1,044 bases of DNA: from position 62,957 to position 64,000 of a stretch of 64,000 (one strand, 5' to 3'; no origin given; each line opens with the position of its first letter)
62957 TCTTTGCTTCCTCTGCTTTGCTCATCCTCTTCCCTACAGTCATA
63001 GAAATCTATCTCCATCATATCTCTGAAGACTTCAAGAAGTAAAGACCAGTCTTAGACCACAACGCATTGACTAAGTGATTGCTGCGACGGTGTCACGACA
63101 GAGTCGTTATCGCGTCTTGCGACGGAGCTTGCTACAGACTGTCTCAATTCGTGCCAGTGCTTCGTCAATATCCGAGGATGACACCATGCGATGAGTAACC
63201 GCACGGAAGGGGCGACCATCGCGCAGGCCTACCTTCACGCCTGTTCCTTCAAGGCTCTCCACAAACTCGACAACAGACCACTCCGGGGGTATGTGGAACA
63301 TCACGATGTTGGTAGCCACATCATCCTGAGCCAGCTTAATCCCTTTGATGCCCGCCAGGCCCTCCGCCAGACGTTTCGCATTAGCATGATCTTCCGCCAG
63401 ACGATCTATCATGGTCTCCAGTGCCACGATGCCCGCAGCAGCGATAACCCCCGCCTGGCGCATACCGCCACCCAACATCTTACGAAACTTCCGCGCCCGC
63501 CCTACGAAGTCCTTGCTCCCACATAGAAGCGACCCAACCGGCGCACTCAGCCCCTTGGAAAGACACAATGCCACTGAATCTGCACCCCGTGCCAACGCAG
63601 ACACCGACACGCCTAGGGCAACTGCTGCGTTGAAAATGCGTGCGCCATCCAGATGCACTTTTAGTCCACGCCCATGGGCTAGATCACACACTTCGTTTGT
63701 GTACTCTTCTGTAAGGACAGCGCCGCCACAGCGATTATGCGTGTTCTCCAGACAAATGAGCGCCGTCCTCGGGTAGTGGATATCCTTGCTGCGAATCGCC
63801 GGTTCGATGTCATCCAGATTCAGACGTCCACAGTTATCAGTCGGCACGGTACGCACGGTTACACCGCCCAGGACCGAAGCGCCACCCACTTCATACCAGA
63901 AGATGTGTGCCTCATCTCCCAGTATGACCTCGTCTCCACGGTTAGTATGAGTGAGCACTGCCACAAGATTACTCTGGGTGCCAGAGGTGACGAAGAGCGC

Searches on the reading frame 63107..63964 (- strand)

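Call 32: search_protein_families(library=pfam, proteins=[window:63107-63964:-], max_evalue=0.00001)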
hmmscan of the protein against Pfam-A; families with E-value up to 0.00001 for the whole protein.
window:63107-63964:- (285 aa): 2 families
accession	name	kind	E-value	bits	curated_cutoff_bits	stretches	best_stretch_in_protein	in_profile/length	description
PF01212.27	Beta_elim_lyase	-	6.8e-79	265.6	27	1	2-224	63-286/288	Beta-eliminating lyase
PF00155.27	Aminotran_1_2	-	6.8e-06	25.9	19.7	1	22-255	100-338/361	Aminotransferase class I and II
